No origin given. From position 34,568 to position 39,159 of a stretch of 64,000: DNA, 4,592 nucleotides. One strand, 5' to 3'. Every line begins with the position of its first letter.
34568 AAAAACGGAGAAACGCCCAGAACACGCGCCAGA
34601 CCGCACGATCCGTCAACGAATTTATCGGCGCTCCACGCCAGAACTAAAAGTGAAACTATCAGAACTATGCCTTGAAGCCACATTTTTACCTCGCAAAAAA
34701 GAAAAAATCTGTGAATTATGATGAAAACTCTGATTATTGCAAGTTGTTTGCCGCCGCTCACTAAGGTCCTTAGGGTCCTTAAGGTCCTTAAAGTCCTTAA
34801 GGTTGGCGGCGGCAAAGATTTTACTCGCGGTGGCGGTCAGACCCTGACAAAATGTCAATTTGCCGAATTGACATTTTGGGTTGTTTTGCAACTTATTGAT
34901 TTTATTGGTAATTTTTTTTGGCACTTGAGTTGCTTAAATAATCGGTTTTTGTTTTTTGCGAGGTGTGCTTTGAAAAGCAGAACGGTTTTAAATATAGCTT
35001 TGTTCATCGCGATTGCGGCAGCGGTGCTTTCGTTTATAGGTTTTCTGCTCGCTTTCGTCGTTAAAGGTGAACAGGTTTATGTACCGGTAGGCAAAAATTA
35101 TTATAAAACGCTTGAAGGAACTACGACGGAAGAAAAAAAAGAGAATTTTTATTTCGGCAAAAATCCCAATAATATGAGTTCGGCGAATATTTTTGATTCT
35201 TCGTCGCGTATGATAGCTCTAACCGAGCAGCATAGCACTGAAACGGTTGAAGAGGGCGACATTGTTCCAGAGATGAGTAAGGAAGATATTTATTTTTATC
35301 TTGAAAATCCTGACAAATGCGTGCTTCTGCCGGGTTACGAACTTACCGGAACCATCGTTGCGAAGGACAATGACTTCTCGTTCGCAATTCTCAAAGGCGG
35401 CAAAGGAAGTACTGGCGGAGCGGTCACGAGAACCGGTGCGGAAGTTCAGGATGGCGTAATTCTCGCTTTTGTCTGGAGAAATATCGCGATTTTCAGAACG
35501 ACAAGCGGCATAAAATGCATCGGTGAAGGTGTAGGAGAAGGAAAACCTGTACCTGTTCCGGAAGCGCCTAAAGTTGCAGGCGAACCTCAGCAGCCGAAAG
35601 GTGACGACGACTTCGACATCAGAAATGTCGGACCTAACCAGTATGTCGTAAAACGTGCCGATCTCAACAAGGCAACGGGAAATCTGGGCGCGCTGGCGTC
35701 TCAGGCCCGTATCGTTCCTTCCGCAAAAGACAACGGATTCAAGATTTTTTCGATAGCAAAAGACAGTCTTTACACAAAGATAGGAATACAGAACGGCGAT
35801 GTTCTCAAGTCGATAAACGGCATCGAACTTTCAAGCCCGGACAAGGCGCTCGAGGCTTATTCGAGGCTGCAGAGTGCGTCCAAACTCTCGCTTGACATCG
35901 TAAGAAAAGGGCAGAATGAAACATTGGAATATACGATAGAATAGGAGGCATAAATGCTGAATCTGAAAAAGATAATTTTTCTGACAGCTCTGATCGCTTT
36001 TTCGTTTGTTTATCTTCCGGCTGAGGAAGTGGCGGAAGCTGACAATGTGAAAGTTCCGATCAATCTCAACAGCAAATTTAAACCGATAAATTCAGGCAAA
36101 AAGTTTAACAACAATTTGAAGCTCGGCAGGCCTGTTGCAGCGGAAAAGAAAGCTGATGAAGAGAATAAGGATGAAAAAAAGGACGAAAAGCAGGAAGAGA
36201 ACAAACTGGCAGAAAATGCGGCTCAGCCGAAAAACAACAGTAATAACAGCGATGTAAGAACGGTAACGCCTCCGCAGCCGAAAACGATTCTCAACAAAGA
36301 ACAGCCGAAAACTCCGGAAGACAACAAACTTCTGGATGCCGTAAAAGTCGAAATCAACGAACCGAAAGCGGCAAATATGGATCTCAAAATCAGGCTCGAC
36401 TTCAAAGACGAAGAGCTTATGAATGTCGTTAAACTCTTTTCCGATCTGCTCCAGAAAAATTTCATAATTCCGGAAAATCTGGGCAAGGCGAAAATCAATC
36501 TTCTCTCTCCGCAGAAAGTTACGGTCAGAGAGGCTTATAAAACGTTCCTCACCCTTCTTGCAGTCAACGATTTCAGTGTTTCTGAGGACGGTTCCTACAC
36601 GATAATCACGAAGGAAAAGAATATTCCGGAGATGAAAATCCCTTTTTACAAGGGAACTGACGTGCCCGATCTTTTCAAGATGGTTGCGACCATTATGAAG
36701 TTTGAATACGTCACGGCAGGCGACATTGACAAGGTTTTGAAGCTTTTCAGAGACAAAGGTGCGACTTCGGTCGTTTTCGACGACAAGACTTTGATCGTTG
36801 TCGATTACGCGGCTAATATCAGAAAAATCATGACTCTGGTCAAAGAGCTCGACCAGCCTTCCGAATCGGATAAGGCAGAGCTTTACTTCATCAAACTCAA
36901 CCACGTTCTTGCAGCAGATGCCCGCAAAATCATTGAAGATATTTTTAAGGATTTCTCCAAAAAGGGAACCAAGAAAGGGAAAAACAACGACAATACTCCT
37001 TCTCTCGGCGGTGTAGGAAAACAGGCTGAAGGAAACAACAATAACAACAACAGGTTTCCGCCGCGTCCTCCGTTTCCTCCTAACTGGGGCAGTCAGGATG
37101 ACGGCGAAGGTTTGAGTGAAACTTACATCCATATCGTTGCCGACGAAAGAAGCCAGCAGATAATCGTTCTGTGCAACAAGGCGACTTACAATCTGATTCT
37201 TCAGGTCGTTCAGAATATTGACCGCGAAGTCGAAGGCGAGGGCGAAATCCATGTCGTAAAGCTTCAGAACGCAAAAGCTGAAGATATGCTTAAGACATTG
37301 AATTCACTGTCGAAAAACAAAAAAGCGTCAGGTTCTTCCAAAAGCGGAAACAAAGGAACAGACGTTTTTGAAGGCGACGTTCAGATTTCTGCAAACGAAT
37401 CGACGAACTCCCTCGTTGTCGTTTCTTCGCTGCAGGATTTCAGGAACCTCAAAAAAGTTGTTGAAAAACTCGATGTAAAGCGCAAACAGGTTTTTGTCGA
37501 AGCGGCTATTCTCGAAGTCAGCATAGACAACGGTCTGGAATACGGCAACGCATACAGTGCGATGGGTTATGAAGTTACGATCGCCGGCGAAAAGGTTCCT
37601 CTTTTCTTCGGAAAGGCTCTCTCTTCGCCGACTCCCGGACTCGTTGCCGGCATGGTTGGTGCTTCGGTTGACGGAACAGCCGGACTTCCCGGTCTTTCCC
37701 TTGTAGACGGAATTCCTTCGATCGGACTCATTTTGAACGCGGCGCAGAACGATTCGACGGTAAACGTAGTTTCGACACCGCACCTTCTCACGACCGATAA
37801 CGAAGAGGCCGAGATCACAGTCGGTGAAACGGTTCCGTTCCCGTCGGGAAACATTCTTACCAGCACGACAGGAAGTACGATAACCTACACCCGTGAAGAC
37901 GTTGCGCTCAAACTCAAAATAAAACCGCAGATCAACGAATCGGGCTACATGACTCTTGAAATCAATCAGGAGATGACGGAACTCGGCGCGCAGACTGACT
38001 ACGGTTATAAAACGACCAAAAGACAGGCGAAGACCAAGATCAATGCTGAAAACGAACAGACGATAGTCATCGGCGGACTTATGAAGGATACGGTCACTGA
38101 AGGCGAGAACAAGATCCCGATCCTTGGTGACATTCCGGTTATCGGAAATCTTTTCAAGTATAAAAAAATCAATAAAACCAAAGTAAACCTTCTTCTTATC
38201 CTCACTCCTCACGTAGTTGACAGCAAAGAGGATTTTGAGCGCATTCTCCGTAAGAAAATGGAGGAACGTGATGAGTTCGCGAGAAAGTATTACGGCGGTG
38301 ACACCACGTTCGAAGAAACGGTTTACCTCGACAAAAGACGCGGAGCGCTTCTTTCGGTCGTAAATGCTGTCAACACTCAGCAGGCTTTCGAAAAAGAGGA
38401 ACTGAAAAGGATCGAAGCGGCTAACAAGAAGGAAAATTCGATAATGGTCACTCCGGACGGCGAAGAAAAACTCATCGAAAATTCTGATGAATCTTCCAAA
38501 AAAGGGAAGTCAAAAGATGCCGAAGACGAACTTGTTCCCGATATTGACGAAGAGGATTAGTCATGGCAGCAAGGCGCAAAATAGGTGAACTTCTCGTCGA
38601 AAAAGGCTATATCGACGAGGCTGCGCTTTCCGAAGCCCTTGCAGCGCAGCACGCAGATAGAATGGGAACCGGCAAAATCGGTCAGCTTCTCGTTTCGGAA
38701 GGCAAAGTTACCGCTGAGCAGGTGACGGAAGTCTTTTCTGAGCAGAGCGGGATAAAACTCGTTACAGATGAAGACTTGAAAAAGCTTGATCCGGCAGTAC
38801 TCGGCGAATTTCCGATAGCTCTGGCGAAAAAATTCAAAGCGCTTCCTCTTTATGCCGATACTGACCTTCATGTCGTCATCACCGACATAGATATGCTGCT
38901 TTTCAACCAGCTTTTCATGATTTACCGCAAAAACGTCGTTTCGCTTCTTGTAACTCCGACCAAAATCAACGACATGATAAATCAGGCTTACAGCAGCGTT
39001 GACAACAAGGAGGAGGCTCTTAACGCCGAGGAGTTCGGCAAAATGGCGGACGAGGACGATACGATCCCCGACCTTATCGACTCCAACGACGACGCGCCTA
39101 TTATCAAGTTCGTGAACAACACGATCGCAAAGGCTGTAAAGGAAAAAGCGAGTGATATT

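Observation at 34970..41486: T2SS-like gspCDEF core without pseudopilin genes, with an ATPase carrying a textbook tandem MshEN c-di-GMP receptor domain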

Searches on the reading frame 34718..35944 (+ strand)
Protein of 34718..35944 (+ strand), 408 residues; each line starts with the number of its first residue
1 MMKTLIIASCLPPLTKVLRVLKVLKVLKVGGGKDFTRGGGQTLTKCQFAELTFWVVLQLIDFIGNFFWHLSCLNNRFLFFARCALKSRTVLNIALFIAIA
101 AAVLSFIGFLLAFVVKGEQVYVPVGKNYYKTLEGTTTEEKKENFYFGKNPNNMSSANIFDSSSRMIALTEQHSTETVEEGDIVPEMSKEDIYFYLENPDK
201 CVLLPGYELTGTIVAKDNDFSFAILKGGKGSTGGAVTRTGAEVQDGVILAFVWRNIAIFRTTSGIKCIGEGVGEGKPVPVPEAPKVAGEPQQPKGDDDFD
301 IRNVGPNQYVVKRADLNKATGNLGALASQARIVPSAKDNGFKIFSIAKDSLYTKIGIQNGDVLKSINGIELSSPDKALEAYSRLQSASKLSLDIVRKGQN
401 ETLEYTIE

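Call 7: search_protein_families(library=pfam, proteins=[window:34718-35944:+], max_evalue=0.01)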
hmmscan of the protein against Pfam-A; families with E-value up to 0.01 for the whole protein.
window:34718-35944:+ (408 aa): 2 families
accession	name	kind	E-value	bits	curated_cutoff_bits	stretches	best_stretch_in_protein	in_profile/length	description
PF13180.12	PDZ_2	-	3.5e-05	24.4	27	1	336-404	9-77/80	PDZ domain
PF17820.7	PDZ_6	-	0.0014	18.7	27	1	353-394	12-52/54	PDZ domain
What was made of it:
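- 34970..35944 (+): gspC (324 aa, TTG start). Inner-membrane T2SS component with a C-terminal PDZ-like domain. PDZ_2 E 3.5e-5 (call 7).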

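Call 12: search_protein_families(library=ncbifam, proteins=[window:34718-35944:+], max_evalue=0.001)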
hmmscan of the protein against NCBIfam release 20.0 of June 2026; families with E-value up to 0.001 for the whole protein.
window:34718-35944:+ (408 aa): 7 families
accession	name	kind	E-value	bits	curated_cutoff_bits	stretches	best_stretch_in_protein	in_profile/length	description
NF041515.1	GspC_delta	equivalog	4.4e-55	187.6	150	1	97-408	5-311/311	type II secretion system protein GspC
NF041616.1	T2SS_C_SYNERG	exception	5.7e-12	45.6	200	1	310-407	195-295/296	type II secretion system protein GspC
TIGR01713.1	typeII_sec_gspC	equivalog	9.6e-11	41.7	101.6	1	323-402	172-254/259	type II secretion system protein GspC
TIGR02037.1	degP_htrA_DO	subfamily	1.1e-06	27.8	416.2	1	336-407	256-327/434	Do family serine endopeptidase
NF047968.1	SerProtHtrA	equivalog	4.3e-05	23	470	1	337-405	287-355/357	serine protease HtrA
NF041521.1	HhoA_HhoB_HtrA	equivalog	5.9e-05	22.5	450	1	336-404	260-328/335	HhoA/HhoB/HtrA family serine endopeptidase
NF008189.1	PRK10942.1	equivalog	0.00042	18.9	720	1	312-406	288-380/477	serine endoprotease DegP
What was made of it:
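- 34970..35944 (+): NF041515 GspC_delta, 187.6 bits against a cut-off of 150 (call 12).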

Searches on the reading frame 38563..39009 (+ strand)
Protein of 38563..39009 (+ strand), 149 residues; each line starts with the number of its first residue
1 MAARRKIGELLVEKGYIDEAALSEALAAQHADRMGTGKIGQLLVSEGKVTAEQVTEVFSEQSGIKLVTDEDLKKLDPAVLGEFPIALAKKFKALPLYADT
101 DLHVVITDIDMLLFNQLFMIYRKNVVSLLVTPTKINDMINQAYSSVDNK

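Call 20: search_solved_structures(query=window:38563-39009:+, max_evalue=1, show_alignments=5)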
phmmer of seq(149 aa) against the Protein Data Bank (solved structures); distinct sequences matched with E-value up to 1: 14.
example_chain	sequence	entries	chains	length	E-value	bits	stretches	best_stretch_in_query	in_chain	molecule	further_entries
6f8l_G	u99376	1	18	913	6.2e-15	58.8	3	6-108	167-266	Type IV pilus assembly protein PilF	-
5zfr_A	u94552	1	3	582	1.8e-06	31.4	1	5-143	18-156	Type IV pilus biogenesis ATPase PilB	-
5htl_A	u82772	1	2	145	2e-05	28.1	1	3-109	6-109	MSHA biogenesis protein MshE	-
6olj_C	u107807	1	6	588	3.2e-05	27.4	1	5-136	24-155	Type IV pilus biogenesis ATPase PilB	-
5tsg_B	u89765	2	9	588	3.2e-05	27.4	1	5-136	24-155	Type IV pilus biogenesis ATPase PilB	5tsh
6ejf_J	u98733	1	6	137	4.5e-05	26.9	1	6-108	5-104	Type IV pilus assembly protein PilF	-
8pdk_A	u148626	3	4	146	4.6e-05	26.9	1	6-108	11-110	c-di-GMP binding domain of the ATPase enzyme PilF | ATP-binding motif-containing protein pilF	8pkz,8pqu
9gl5_A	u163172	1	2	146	9e-05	25.9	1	6-108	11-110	ATP-binding motif-containing protein pilF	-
8pfa_A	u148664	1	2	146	9.5e-05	25.8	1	6-108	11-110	c-di-GMP binding domain of the ATPase enzyme PilF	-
9glg_A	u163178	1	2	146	0.00012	25.5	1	6-108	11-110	ATP-binding motif-containing protein pilF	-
9g1w_A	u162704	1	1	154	0.00014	25.3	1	5-106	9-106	Type IV pilus assembly ATPase PilB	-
8pe0_A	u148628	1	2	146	0.0002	24.8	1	7-108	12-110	c-di-GMP binding domain of the ATPase enzyme PilF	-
3jc8_Ba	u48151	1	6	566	0.00051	23.5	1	6-144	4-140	Type IV-A pilus assembly ATPase PilB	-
6ejf_G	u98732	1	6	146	0.0018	21.7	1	5-101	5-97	Type IV pilus assembly protein PilF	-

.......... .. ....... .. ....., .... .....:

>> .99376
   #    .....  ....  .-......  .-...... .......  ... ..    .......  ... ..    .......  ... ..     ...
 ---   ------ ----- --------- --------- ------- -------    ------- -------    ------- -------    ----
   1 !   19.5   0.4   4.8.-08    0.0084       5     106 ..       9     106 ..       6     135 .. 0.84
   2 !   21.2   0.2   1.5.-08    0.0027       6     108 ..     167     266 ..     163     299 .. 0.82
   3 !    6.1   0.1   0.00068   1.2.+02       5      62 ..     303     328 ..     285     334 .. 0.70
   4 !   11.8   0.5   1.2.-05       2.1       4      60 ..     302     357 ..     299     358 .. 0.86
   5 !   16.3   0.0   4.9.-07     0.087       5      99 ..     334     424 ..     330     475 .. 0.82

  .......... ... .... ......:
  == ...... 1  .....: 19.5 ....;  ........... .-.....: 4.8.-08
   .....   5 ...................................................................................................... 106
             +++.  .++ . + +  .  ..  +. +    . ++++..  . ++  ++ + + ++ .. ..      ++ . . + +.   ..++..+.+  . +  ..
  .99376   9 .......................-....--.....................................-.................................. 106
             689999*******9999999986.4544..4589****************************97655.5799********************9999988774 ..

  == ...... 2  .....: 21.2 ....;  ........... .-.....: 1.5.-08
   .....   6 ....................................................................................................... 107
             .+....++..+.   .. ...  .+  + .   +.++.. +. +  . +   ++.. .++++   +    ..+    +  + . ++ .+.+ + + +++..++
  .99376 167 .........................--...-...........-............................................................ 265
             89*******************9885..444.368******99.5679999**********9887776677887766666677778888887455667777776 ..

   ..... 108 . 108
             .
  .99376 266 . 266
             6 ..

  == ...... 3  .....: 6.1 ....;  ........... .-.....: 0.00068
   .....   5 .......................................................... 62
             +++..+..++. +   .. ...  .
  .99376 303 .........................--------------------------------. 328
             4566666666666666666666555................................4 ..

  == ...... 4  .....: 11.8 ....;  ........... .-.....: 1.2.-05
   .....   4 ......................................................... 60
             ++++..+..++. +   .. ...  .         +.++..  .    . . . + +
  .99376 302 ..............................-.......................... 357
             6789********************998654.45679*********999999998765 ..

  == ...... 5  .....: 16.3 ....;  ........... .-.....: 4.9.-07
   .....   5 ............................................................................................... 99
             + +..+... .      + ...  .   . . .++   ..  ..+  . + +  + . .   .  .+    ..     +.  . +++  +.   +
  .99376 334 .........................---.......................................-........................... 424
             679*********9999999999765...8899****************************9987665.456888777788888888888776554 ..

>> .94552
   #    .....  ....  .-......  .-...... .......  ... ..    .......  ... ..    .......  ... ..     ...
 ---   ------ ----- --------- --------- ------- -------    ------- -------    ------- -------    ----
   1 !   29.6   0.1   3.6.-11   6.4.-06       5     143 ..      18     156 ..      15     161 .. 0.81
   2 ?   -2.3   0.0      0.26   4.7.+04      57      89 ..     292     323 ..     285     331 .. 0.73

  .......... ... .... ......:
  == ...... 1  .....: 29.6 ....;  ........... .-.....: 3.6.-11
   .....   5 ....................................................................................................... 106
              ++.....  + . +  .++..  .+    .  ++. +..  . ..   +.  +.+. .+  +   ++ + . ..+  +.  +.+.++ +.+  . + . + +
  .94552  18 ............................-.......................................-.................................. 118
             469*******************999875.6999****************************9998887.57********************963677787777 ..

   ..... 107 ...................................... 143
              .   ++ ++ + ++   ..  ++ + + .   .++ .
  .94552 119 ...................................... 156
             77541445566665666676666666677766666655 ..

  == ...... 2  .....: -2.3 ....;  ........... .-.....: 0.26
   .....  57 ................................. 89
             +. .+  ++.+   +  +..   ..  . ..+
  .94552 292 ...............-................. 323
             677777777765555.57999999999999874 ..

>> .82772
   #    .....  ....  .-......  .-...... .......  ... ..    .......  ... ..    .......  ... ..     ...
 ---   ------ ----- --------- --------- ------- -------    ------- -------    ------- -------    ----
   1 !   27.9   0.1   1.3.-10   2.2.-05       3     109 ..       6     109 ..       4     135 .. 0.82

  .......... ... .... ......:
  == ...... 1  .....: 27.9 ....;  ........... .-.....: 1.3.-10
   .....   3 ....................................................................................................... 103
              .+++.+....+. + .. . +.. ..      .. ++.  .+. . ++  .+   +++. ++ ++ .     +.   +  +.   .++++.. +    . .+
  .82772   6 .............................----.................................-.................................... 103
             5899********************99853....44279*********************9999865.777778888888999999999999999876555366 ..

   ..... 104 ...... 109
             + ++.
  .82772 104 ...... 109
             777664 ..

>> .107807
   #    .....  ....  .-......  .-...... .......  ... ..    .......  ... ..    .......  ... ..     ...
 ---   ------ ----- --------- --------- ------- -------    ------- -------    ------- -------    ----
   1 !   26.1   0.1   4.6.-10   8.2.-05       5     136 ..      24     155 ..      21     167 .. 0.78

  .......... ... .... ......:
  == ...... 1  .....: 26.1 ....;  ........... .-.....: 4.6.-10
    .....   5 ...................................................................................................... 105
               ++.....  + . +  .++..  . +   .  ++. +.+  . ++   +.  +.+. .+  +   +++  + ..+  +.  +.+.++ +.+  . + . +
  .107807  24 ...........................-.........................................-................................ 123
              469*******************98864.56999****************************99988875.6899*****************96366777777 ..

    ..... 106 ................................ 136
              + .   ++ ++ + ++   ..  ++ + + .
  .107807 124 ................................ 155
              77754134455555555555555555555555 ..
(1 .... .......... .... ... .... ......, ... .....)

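Call 58: predict_structure(alignment_id=A3)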
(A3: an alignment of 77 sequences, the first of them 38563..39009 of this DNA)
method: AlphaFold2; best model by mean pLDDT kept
length: 149 residues; sequences in the alignment: 77
mean_pLDDT: 91.6   pTM: 0.83
mean pLDDT of the five models: 91.6, 90.4, 90.4, 89.7, 89.4
residues with pLDDT >= 90: 122; 70-90: 17; 50-70: 9; < 50: 1
segments of 3 or more residues with pLDDT < 50: none
pLDDT, mean of each block of 10 residues (from residue 1): 77 96 90 73 92 96 95 95 95 97 97 97 98 94 82
secondary structure, 60 per line:
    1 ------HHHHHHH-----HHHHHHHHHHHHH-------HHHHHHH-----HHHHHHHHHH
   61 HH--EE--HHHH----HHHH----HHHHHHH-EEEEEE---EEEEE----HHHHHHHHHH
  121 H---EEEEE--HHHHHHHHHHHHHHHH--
elements in order: H7-13 H19-31 H39-45 H51-62 H69-72 H77-80 H85-91 E93-98 E102-106 H111-121 E125-129 H132-147

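Call 60: fold_search(model_id=the predicted structure, library=pdb)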
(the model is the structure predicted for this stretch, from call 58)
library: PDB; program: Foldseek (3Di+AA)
matches with E <= 10: 106; with E <= 0.001: 20
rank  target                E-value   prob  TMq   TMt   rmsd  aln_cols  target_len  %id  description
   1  8pfa_A                1.3e-08  1.00  0.73  0.78   3.1       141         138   24  X-ray structure of the Thermus thermophilus K167R mutant of the PilF-GSPIIB domain in the c-di-GMP bound state (released 2024-06-26)
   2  9gl5_A                1.4e-08  1.00  0.72  0.77   3.2       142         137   24  X-ray structure of the Thermus thermophilus Q190E mutant of the PilF-GSPIIB domain in the c-di-GMP bound state (released 2025-06-25)
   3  8pfa_B                1.4e-08  1.00  0.71  0.76   3.3       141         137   25  X-ray structure of the Thermus thermophilus K167R mutant of the PilF-GSPIIB domain in the c-di-GMP bound state (released 2024-06-26)
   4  8pdk_B                1.9e-08  1.00  0.71  0.76   3.3       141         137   26  X-ray structure of the Thermus thermophilus PilF-GSPIIB domain in the c-di-GMP bound state (released 2024-06-26)
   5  8pdk_A                2.2e-08  1.00  0.72  0.77   3.2       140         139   25  X-ray structure of the Thermus thermophilus PilF-GSPIIB domain in the c-di-GMP bound state (released 2024-06-26)
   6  8pe0_A                2.6e-08  1.00  0.72  0.76   3.2       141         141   24  X-ray structure of the Thermus thermophilus K167L mutant of the PilF-GSPIIB domain in the c-di-GMP bound state (released 2024-06-26)
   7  9glg_B                3.0e-08  1.00  0.72  0.77   3.2       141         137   25  X-ray structure of the Thermus thermophilus Q218E mutant of the PilF-GSPIIB domain in the c-di-GMP bound state (released 2025-06-25)
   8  9glg_A                3.6e-08  1.00  0.73  0.78   3.1       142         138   25  X-ray structure of the Thermus thermophilus Q218E mutant of the PilF-GSPIIB domain in the c-di-GMP bound state (released 2025-06-25)
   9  7lkm_B                5.0e-08  1.00  0.73  0.73   3.2       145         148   21  The PilB(N-terminal_P70S mutant)-PilZ complex of the Type IV pilus from Xanthomonas citri (released 2021-08-11)
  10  7lkm_A                6.4e-08  1.00  0.75  0.75   4.0       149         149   20  The PilB(N-terminal_P70S mutant)-PilZ complex of the Type IV pilus from Xanthomonas citri (released 2021-08-11)
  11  5htl_B                7.3e-08  1.00  0.76  0.81   2.6       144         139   22  Structure of MshE with cdg (released 2016-10-05)
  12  9g1w_MODEL_1_A        1.1e-07  1.00  0.63  0.61   4.6       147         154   20  NMR solution structure of the Thermus thermophilus PilF-GSPIIA domain (released 2025-05-21)
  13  8pkz_MODEL_1_A        1.4e-07  1.00  0.76  0.77   2.9       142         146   25  NMR solution structure of PilF-GSPIIB in the c-di-GMP bound state (released 2024-07-10)
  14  5htl_A                2.0e-07  1.00  0.78  0.81   2.4       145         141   23  Structure of MshE with cdg (released 2016-10-05)
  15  7lkn_A                2.5e-07  1.00  0.73  0.74   3.2       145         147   21  The PilB(N-terminal_P70S mutant)-PilZ complex (SeMet) (released 2021-08-11)
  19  2d28                  2.8e-05  1.00  0.66  0.68   3.5       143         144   18  Structure of the N-terminal domain of XpsE (crystal form P43212) (released 2005-09-20)
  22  4pht_B                1.4e-01  0.98  0.35  0.12   2.6        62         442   11  ATPase GspE in complex with the cytoplasmic domain of GspL from the Vibrio vulnificus type II Secretion system (released 2014-11-26)
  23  2bh1_X                1.9e-01  0.98  0.36  0.73   2.5        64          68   11  X-ray structure of the general secretion pathway complex of the N- terminal domain of EpsE and the cytosolic domain of (released 2005-05-13)
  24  4pht_A                2.0e-01  0.98  0.35  0.13   2.4        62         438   11  ATPase GspE in complex with the cytoplasmic domain of GspL from the Vibrio vulnificus type II Secretion system (released 2014-11-26)
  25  4pht_C                2.7e-01  0.96  0.36  0.13   2.3        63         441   11  ATPase GspE in complex with the cytoplasmic domain of GspL from the Vibrio vulnificus type II Secretion system (released 2014-11-26)
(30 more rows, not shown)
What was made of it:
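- On MshEN c-di-GMP receptor domain: TM 0.78-0.81 to 5HTL (calls 58, 60).
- Closest known: Vibrio cholerae MshE / MshEN. Same: Same 53-residue-type binding module and two-subdomain fold (Foldseek TM 0.78-0.81, call 60; phmmer E 2e-5, call 20).
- Closest known: Thermus thermophilus PilF GSPII-B domain. Same: It was the best phmmer domain match (call 20) and the top Foldseek hits (call 60).
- Closest known: Xanthomonas campestris XpsE. Same: A T2SS GspE with the same N-terminal fold (call 60).
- Foldseek TM 0.78-0.81 to 5HTL and 0.72-0.78 to 8PDK (calls 58, 60). The non-binders XpsE-N (2d28) and X. citri PilB-N (7lkm) also match (call 60). Non-binding XpsE-N has the same fold (call 60).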
